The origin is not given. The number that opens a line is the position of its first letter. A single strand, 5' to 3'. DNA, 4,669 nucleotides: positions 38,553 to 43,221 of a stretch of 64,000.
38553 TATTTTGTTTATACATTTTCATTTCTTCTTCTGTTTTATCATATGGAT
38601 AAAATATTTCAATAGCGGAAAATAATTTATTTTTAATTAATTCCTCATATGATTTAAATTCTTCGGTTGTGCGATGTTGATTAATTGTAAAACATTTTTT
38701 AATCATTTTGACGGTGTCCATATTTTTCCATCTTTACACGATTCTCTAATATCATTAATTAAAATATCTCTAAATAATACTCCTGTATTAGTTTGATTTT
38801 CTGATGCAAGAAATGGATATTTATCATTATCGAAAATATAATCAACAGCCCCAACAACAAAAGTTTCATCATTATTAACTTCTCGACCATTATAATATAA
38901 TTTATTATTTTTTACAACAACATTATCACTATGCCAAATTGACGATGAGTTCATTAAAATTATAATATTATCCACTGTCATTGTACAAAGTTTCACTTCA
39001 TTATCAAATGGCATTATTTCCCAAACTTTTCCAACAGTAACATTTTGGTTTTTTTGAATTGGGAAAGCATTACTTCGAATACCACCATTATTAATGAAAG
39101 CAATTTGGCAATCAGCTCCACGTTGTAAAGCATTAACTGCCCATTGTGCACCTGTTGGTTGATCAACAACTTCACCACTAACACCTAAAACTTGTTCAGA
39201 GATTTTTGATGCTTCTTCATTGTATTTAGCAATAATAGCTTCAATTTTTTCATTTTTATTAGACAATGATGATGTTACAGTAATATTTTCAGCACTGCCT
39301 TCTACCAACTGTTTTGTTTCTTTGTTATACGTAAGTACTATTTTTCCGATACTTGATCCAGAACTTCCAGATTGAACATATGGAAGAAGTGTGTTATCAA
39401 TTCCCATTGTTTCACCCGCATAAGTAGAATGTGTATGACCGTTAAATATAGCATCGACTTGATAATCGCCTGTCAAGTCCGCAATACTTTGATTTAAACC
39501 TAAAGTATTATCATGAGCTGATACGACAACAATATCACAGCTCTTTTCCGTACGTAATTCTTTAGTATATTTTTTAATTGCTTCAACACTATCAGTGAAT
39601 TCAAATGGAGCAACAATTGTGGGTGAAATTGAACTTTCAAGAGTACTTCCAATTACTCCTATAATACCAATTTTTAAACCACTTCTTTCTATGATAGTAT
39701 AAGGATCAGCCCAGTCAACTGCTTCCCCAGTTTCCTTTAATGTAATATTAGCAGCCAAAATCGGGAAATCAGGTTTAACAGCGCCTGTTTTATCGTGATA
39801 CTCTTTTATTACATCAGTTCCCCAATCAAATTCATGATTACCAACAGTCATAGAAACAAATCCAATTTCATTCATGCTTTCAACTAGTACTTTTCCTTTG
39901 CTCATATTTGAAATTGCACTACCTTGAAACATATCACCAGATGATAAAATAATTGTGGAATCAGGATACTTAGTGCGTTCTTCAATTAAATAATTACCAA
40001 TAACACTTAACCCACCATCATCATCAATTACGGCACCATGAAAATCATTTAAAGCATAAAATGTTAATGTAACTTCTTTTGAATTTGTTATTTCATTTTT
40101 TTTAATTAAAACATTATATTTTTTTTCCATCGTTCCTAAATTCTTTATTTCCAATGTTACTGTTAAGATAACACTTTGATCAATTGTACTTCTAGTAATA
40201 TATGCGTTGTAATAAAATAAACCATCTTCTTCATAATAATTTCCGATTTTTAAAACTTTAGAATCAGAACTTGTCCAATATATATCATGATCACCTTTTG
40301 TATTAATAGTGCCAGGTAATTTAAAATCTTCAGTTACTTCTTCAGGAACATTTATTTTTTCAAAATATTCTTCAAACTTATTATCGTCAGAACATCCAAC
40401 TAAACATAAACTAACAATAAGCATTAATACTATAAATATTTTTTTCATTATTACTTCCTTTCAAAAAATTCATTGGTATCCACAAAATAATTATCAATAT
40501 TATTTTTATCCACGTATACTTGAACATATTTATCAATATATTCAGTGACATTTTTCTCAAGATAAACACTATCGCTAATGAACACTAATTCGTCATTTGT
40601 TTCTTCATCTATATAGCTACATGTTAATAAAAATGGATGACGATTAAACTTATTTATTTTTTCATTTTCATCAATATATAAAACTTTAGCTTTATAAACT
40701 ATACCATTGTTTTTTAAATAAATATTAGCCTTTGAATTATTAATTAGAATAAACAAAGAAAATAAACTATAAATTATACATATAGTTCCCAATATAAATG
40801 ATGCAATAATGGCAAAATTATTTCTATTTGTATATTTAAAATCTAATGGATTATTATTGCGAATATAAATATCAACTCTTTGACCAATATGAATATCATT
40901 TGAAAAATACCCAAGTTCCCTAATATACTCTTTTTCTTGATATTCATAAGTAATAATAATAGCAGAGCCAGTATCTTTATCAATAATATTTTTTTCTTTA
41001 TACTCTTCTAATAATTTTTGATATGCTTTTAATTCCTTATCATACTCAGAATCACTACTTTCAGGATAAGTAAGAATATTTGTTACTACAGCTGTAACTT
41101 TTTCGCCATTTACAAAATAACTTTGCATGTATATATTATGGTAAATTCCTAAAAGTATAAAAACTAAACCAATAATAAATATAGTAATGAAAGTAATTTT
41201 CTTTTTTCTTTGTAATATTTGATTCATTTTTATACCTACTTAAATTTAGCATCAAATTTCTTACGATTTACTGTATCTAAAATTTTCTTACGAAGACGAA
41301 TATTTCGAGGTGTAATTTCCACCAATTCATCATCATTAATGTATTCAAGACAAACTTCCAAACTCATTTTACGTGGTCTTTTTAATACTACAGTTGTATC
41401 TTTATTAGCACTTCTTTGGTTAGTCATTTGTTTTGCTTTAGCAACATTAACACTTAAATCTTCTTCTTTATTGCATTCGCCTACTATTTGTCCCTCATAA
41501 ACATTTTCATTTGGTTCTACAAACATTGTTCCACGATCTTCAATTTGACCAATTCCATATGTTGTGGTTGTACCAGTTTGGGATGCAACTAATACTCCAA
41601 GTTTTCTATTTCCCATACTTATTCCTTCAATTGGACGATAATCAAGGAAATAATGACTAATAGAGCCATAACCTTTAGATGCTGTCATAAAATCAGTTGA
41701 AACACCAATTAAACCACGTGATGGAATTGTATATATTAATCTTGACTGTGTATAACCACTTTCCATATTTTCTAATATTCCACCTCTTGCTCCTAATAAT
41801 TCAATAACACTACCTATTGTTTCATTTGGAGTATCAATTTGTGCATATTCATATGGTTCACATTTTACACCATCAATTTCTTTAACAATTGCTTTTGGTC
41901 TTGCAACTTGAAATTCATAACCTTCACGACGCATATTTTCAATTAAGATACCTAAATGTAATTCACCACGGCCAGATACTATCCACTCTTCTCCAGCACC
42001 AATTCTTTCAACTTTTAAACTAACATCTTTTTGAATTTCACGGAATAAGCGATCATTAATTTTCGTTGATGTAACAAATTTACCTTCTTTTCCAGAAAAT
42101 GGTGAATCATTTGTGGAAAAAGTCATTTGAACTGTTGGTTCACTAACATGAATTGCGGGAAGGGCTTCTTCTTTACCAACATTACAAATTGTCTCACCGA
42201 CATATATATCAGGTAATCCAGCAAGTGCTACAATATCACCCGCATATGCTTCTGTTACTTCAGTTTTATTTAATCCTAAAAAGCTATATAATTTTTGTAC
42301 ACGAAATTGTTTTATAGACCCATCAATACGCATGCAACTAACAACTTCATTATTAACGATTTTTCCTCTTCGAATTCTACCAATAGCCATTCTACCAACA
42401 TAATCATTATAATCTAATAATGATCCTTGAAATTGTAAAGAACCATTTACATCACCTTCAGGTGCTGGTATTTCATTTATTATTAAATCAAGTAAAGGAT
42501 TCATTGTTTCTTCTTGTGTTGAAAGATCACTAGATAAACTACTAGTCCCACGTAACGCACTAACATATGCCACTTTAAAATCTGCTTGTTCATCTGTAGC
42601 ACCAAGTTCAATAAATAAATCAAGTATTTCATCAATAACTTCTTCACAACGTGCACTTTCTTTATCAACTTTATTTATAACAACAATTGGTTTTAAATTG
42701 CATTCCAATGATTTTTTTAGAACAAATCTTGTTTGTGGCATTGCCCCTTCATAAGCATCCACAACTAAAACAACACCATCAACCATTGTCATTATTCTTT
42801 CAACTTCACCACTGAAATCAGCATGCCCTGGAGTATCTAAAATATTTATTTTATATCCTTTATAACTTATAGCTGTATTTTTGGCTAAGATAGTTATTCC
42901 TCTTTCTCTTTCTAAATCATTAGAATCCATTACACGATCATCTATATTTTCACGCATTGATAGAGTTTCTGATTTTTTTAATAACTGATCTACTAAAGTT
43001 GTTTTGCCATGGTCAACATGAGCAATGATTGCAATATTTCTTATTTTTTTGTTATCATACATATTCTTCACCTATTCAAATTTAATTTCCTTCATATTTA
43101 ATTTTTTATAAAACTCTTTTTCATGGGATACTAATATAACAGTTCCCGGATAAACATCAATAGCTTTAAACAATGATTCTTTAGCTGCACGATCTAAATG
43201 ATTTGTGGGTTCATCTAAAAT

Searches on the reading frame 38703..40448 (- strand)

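Call 27: search_protein_families(library=pfam, proteins=[window:38703-40448:-], max_evalue=0.00001)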
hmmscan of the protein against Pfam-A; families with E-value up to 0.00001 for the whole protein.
window:38703-40448:- (581 aa): 2 families
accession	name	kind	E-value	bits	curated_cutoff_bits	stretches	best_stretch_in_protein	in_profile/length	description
PF02872.23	5_nucleotid_C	-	2.3e-08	34.7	23.6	1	434-493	25-80/158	5'-nucleotidase, C-terminal domain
PF00149.33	Metallophos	-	3.1e-08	34.7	21.5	1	129-341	2-190/191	Calcineurin-like phosphoesterase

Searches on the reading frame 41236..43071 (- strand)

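Call 27: search_protein_families(library=pfam, proteins=[window:41236-43071:-], max_evalue=0.00001)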
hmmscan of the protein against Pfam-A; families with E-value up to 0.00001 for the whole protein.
window:41236-43071:- (611 aa): 7 families
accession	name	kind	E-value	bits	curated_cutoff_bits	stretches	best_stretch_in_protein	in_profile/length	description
PF00009.33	GTP_EFTU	-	1.5e-57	194.7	26.5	1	8-202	1-187/188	Elongation factor Tu GTP binding domain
PF21018.2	BipA_C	-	4.4e-46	155.6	23.8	1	492-599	2-109/110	TypA/BipA C-terminal domain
PF00679.30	EFG_C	-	1.8e-18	66.8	27.9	1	403-483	2-83/89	Elongation factor G C-terminus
PF03144.31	GTP_EFTU_D2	-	3.6e-11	43.8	30.3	1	226-296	1-73/73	Elongation factor Tu domain 2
PF22042.2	EF-G_D2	-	9.1e-11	42.2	27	1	221-297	11-83/84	Elongation factor G domain 2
PF14492.12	EFG_III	-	2.3e-07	31.2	27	1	336-388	19-72/75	Elongation Factor G, domain III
PF01926.29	MMR_HSR1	-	2.5e-06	28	21.9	0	13-134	2-113/113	50S ribosome-binding GTPase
